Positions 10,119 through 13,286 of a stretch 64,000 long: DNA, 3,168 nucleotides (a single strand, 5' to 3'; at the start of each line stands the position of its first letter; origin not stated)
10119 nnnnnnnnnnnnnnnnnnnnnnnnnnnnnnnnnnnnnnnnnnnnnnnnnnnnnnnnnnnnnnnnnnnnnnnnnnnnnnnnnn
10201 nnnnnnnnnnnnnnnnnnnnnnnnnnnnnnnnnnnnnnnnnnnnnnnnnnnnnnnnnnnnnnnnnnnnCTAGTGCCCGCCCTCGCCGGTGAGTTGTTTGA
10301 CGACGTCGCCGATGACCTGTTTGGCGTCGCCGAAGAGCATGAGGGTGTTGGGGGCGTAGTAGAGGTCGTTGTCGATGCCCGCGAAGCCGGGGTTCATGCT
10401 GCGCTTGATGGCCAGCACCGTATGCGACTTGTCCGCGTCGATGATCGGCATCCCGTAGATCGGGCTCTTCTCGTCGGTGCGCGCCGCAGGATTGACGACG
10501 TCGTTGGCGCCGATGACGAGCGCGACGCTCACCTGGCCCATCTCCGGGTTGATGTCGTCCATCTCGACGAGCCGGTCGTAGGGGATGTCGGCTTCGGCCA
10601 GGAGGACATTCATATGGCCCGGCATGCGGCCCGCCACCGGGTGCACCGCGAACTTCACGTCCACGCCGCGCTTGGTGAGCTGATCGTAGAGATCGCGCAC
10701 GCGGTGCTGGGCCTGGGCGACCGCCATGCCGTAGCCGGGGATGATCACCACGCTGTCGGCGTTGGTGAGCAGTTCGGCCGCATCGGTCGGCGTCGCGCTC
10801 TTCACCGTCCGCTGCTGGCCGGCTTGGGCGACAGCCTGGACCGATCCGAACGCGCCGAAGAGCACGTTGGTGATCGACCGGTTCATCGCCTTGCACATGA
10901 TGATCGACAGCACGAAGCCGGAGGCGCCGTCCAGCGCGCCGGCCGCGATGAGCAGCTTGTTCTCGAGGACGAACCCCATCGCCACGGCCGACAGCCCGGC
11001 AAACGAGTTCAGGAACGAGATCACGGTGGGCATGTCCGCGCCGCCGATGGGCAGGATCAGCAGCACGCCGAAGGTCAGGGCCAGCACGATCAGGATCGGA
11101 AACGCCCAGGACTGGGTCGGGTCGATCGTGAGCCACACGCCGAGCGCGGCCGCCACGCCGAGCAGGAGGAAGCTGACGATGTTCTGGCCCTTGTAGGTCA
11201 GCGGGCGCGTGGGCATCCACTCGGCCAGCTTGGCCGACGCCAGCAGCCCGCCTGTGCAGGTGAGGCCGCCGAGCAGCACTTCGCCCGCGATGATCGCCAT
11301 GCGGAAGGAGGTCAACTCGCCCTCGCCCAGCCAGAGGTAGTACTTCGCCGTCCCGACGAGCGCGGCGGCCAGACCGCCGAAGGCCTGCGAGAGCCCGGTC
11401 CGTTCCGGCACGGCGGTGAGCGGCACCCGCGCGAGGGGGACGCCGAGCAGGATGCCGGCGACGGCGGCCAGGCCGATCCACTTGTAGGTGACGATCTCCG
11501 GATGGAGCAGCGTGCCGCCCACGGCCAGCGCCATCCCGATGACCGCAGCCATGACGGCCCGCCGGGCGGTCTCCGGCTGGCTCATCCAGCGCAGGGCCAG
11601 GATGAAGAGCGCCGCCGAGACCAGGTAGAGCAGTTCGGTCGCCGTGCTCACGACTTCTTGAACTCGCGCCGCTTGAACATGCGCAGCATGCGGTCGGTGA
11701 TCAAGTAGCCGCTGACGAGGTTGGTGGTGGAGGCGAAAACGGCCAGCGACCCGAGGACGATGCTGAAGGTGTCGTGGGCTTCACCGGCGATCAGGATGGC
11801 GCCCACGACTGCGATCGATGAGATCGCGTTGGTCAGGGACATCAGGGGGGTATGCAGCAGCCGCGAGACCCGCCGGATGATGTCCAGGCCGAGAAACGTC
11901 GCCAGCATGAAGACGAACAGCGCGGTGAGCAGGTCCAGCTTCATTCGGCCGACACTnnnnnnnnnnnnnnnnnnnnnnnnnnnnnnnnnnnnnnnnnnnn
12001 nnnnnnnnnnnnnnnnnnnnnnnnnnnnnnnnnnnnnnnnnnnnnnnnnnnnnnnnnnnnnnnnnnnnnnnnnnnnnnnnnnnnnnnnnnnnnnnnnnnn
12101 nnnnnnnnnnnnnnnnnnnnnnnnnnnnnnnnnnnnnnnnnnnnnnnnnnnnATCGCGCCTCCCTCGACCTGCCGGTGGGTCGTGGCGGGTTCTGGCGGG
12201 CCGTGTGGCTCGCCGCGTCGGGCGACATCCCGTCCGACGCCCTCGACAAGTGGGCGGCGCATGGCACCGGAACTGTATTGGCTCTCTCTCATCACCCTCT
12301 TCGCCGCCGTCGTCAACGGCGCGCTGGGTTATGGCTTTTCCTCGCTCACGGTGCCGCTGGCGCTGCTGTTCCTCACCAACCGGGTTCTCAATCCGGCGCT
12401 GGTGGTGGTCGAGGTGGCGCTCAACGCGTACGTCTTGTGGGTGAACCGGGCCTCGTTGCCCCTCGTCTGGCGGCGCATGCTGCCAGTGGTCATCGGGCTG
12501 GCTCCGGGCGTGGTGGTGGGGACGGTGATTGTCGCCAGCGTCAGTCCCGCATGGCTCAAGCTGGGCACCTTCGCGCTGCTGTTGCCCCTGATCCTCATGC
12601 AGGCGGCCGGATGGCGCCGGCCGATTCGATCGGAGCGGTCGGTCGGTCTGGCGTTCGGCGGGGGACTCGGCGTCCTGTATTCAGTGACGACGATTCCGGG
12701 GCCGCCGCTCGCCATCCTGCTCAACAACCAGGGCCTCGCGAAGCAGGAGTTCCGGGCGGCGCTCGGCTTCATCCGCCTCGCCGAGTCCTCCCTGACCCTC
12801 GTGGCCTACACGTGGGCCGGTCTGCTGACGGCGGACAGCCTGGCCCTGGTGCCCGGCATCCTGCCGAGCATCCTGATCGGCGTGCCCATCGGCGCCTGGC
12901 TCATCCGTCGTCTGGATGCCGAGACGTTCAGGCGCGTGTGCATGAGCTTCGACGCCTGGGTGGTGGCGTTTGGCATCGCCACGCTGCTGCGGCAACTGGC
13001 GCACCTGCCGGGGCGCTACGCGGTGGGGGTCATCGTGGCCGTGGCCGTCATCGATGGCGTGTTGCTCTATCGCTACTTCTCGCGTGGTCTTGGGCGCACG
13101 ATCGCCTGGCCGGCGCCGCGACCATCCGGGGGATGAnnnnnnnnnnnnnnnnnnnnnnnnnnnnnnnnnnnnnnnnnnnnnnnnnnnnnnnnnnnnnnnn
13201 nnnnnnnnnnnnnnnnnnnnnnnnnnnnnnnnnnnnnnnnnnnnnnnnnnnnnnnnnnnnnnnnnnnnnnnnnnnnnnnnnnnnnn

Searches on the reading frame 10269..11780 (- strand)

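Call 14: search_protein_families(library=pfam, proteins=[window:10269-11780:-], max_evalue=0.001)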
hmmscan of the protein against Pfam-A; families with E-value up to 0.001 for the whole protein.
window:10269-11780:- (503 aa): 1 family
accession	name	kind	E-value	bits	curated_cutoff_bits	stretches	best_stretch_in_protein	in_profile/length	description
PF02233.22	PNTB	-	4.3e-170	567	31.7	1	49-495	2-455/456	NAD(P) transhydrogenase beta subunit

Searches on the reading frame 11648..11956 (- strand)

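Call 45: search_protein_families(library=pfam, proteins=[window:11648-11956:-], max_evalue=0.0001)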
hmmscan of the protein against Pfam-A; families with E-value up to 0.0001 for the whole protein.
window:11648-11956:- (102 aa): 1 family
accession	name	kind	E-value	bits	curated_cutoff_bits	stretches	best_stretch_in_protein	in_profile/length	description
PF12769.12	PNTB_4TM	-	2.7e-31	108.3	26.2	1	13-96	2-85/85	4TM region of pyridine nucleotide transhydrogenase, mitoch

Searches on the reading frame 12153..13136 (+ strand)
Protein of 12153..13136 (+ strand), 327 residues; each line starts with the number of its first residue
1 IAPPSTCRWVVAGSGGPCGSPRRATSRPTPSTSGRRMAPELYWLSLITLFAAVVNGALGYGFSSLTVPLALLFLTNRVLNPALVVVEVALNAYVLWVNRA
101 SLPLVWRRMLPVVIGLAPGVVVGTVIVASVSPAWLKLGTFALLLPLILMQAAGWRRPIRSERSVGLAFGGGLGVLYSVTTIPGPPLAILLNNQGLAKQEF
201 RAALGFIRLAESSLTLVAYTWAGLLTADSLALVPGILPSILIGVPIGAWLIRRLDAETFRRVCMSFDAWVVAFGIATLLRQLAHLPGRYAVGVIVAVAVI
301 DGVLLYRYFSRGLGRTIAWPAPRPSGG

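Call 14: search_protein_families(library=pfam, proteins=[window:12153-13136:+], max_evalue=0.001)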
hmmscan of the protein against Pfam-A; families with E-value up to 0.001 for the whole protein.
window:12153-13136:+ (327 aa): 1 family
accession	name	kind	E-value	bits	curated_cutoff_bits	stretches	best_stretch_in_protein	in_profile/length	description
PF01925.25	TauE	-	7e-25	88.5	32.6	1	46-266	3-229/237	Sulfite exporter TauE/SafE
